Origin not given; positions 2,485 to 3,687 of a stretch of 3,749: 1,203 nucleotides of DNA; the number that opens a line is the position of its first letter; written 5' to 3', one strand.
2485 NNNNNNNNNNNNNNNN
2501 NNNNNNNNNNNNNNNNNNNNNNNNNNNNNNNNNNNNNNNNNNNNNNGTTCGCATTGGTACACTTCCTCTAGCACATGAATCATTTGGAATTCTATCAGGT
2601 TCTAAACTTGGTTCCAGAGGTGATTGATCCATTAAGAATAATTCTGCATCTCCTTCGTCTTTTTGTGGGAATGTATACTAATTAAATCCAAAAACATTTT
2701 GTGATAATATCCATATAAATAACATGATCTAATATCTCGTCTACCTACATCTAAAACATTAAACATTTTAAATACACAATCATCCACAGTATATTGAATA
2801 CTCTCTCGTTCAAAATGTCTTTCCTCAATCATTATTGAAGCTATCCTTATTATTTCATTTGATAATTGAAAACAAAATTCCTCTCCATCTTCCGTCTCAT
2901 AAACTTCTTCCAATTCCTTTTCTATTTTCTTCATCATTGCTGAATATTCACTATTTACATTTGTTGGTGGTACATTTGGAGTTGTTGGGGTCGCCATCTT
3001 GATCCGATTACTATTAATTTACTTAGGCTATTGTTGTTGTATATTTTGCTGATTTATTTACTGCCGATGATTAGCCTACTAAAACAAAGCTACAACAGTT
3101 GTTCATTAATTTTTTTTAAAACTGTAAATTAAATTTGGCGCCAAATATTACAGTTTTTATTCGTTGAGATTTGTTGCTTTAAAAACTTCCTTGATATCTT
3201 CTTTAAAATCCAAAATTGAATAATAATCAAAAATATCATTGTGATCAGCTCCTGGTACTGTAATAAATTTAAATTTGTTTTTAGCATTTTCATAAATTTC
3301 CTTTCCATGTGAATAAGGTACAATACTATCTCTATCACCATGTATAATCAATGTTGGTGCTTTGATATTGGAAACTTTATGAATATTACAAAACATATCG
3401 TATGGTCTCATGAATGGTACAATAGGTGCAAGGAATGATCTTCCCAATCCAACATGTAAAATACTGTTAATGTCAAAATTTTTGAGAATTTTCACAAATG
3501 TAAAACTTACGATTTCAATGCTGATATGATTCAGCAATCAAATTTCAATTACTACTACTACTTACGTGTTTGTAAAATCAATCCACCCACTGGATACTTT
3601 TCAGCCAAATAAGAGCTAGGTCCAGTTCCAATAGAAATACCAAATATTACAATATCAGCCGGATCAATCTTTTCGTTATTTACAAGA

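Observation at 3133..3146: Perfect 14-bp palindrome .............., an overlapping inverted E2F-like site, in the 159-nt spacer between two tandem - strand genes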

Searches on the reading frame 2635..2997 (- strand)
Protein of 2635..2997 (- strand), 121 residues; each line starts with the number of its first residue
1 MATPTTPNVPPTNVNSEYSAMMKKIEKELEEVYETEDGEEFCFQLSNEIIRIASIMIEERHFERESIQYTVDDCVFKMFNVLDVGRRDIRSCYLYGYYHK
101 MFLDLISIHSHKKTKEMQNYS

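Call 6: search_protein_families(library=pfam, proteins=[window:2635-2997:-], max_evalue=0.1)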
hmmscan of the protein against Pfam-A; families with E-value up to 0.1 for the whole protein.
seq(121 aa): 0 families

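Call 7: find_homologous_proteins(query=window:2635-2997:-, max_evalue=0.01)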
Query seq(121 aa) (121 aa): 2 proteins with E <= 0.01 among 2 candidates.
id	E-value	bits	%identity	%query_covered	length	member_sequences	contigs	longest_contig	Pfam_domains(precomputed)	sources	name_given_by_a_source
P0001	1.6e-67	243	96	100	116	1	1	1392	-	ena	-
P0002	3.9e-48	180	88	78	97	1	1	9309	-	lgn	-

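Call 9: find_encoding_contigs(protein=P0002, flank=5000)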
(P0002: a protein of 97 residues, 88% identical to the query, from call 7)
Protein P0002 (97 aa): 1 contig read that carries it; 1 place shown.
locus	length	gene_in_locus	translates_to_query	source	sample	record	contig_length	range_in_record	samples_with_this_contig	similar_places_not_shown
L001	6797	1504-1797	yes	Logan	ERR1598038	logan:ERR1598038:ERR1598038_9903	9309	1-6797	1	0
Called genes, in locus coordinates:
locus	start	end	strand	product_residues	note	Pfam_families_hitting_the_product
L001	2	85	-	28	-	?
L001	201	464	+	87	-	-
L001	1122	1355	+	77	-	PF12146:Hydrolase_4 (weak)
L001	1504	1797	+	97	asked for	-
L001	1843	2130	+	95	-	-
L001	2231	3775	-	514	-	-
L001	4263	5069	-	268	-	-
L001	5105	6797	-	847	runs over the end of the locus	-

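Call 10: find_encoding_contigs(protein=P0001, flank=5000)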
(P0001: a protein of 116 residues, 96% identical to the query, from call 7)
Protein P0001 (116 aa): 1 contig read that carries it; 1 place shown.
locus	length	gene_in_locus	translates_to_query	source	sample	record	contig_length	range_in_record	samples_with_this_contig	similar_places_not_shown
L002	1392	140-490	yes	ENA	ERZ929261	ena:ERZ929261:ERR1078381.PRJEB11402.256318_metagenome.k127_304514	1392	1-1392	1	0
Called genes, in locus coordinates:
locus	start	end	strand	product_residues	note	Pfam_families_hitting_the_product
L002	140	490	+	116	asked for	-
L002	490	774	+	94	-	-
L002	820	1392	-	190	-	?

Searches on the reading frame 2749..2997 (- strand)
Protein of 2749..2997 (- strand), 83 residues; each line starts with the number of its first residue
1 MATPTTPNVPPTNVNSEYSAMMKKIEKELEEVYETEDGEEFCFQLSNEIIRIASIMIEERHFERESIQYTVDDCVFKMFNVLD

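Call 43: search_protein_representatives(protein=window:2749-2997:-)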
Query: 83 residues. Proteins with E-value up to 0.001 (for the whole library): 6; up to 1e-10: 2; up to 1e-30: 1. The best 6 are listed.
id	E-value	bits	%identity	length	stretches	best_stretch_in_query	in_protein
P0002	1.7e-46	171.2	95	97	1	1-83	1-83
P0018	2.3e-24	100.9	67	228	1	8-83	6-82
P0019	1.2e-10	57.4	46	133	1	21-83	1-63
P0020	1.1e-04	38.4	39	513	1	25-83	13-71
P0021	1.5e-04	38.0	32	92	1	22-83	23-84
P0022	1.6e-04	37.9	38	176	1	16-79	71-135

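Call 45: search_protein_families(library=pfam, proteins=[P0018, P0019, P0020, P0021, P0022], max_evalue=1)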
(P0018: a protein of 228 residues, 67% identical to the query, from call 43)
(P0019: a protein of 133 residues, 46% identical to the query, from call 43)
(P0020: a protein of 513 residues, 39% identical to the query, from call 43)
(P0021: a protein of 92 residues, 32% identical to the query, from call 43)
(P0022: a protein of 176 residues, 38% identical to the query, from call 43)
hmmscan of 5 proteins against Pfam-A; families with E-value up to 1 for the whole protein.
P0018 (228 aa): 1 family
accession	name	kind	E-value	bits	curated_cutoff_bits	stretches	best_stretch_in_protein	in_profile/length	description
PF15479.11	DUF4639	-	0.0097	15.3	27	1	65-132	76-137/580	Domain of unknown function (DUF4639)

P0019 (133 aa): 1 family
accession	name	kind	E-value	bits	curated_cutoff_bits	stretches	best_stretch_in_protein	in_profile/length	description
PF15479.11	DUF4639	-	0.0096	15.3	27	1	10-104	40-138/580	Domain of unknown function (DUF4639)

P0020 (513 aa): 2 families
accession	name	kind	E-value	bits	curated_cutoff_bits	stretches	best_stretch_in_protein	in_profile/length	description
PF15479.11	DUF4639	-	1.3e-14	54.5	27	1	53-199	75-225/580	Domain of unknown function (DUF4639)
PF07225.17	NDUF_B4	-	0.28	11.5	21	1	410-452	12-54/124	NADH-ubiquinone oxidoreductase B15 subunit (NDUFB4)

P0021 (92 aa): 0 families

P0022 (176 aa): 1 family
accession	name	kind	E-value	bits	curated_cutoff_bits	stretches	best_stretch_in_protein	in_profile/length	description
PF15479.11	DUF4639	-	0.078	12.3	27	1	88-162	42-116/580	Domain of unknown function (DUF4639)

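Call 46: list_cluster_members(proteins=[P0018, P0019, P0020, P0022])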
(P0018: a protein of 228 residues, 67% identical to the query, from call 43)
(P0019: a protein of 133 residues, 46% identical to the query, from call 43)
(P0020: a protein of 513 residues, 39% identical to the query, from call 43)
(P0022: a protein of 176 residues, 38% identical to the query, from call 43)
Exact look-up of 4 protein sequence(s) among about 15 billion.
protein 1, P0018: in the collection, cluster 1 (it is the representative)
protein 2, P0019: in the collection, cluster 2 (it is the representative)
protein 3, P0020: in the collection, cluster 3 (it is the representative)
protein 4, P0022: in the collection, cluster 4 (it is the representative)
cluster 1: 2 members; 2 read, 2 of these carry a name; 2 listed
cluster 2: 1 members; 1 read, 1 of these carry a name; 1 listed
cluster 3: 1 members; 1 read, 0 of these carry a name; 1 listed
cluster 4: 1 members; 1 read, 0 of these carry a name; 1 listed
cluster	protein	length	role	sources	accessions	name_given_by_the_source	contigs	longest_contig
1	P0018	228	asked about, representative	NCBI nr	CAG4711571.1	unnamed protein product [Naegleria fowleri]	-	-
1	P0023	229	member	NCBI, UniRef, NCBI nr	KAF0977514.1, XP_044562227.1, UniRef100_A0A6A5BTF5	hypothetical protein FDP41_003506 [Naegleria fowleri] | Uncharacterized protein n=1 Tax=Naegleria fowleri TaxID=5763 RepID=A0A6A5BTF5_NAEFO | uncharacterized protein FDP41_003506 [Naegleria fowleri]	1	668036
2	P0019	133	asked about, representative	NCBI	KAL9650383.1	hypothetical protein ABK040_016450 [Willaertia magna]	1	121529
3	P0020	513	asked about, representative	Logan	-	-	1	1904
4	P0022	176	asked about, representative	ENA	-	-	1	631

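Call 50: find_encoding_contigs(protein=P0023, flank=3000, max_places=2)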
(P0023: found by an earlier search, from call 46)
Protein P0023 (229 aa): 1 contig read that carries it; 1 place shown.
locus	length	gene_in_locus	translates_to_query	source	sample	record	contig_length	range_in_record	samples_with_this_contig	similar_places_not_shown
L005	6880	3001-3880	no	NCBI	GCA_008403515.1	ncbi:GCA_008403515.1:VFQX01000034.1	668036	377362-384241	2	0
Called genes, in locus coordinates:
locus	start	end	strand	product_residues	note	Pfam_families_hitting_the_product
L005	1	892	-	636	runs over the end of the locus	PF07061:Swi5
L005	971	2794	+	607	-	PF02940:mRNA_triPase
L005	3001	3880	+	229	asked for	-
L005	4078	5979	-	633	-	-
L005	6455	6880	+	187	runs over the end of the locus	PF00226:DnaJ, PF05207:Zn_ribbon_CSL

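Call 51: find_encoding_contigs(protein=P0019, flank=3000, max_places=2)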
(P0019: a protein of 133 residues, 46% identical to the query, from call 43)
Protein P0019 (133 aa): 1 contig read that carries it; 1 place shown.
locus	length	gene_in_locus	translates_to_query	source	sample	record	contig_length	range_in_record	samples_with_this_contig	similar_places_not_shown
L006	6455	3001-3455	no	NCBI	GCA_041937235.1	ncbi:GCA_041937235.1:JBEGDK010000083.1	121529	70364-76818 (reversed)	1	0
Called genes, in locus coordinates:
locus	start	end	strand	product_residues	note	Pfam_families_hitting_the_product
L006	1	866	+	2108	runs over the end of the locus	PF14429:DOCK-C2, PF28208:TPR_DOCK9, PF00618:RasGEF_N, PF00617:RasGEF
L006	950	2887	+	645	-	-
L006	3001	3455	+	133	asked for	-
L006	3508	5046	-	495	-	PF07075:NamZ_N, PF20732:NamZ_C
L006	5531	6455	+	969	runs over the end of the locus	PF14700:RPOL_N, PF00940:RNA_pol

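Call 57: find_encoding_contigs(protein=P0020, flank=3000, max_places=2)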
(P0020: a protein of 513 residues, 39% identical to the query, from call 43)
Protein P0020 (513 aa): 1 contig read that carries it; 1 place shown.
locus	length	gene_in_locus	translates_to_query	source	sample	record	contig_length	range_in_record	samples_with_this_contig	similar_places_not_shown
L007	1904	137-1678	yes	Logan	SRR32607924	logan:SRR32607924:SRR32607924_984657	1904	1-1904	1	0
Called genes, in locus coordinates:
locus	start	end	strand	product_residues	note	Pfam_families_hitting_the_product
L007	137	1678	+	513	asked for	PF15479:DUF4639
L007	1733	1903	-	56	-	?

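Call 59: find_encoding_contigs(protein=P0022, flank=3000, max_places=2)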
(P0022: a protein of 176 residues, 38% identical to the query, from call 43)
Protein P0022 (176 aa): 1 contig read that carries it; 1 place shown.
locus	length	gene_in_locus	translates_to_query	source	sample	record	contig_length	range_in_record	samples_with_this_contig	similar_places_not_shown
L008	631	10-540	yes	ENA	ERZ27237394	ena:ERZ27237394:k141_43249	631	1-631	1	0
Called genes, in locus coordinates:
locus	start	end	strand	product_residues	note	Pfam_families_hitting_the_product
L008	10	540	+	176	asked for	-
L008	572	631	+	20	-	?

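Call 94: predict_structure(alignment_id=A4)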
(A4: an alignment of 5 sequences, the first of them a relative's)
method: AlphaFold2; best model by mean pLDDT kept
length: 513 residues; sequences in the alignment: 5
mean_pLDDT: 48.2   pTM: 0.24
mean pLDDT of the five models: 48.2, 48.1, 46.4, 41.5, 40.7
residues with pLDDT >= 90: 15; 70-90: 48; 50-70: 118; < 50: 332
segments of 3 or more residues with pLDDT < 50: 1-14, 75-82, 101-104, 106-114, 117-137, 139-145, 149-153, 155-162, 168-170, 235-392, 397-412, 418-420, 422-451, 460-486
pLDDT, mean of each block of 10 residues (from residue 1): 36 50 59 68 58 54 60 49 51 51 46 44 38 43 46 45 50 56 89 92 77 70 66 45 39 40 38 41 33 34 33 35 32 33 37 38 36 34 35 40 37 45 39 37 40 48 35 37 51 79 85 71
secondary structure, 60 per line:
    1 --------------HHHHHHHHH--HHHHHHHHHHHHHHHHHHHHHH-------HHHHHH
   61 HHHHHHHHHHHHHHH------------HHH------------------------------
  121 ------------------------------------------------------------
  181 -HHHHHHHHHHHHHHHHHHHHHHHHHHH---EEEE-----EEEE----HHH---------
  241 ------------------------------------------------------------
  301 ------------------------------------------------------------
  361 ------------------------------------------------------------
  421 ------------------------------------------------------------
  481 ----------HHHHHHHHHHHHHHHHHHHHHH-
elements in order: H15-23 H26-47 H55-75 H182-208 E212-215 E221-224 H491-512

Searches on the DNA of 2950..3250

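Call 35: search_rna_families(source=window, start=2950, end=3250, threshold=evalue, max_evalue=10)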
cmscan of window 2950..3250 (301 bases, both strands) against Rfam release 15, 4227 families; matches with E-value up to 10: 3.
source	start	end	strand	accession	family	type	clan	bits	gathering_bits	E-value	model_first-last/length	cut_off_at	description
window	3099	3155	-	RF01711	Lnt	Cis-reg;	-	23.7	55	0.2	1-63/63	no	Lnt RNA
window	3052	3158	-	RF01614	ceN110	Gene; snRNA; snoRNA; HACA-box;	-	15.5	50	3.5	1-126/126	no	Caenorhabditis snoRNA ceN110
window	2959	3050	+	RF00513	Trp_leader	Cis-reg; leader;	-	12.4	41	9.2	1-100/100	no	Tryptophan operon leader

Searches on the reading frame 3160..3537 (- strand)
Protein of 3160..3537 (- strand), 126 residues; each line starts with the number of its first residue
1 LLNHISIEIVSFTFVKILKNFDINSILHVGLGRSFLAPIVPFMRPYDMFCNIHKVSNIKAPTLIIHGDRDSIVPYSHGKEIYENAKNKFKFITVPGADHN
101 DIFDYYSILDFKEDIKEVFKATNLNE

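Call 6: search_protein_families(library=pfam, proteins=[window:3160-3537:-], max_evalue=0.1)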
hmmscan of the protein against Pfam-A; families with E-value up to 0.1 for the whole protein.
seq(126 aa): 10 families
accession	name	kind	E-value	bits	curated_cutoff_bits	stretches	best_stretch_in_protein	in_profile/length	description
PF12146.15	Hydrolase_4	-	2.8e-06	27.3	27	1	55-100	187-233/239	Serine aminopeptidase, S33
PF00326.27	Peptidase_S9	-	1.8e-05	24.7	22.6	1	46-100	129-188/213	Prolyl oligopeptidase family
PF00561.26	Abhydrolase_1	-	5.4e-05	23.4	25.8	1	51-104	191-243/245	alpha/beta hydrolase fold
PF20434.5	BD-FAE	-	0.00015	21.8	26.8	1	52-83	182-213/215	BD-FAE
PF03959.19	FSH1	-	0.0005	20.3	21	1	54-97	155-198/211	Serine hydrolase (FSH1)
PF08386.16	Abhydrolase_4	-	0.0032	18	21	1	59-102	34-76/103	TAP-like protein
PF12740.14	PETase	-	0.0036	17.2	28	1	53-99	162-211/263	PET hydrolase-like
PF01738.24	DLH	-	0.0074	16.3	21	1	52-99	136-186/217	Dienelactone hydrolase family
PF20408.4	Abhydrolase_11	-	0.018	15.2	27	1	51-100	119-166/193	Alpha/beta hydrolase domain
PF02230.22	Abhydrolase_2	-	0.02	15.2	23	1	56-99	153-199/217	Phospholipase/Carboxylesterase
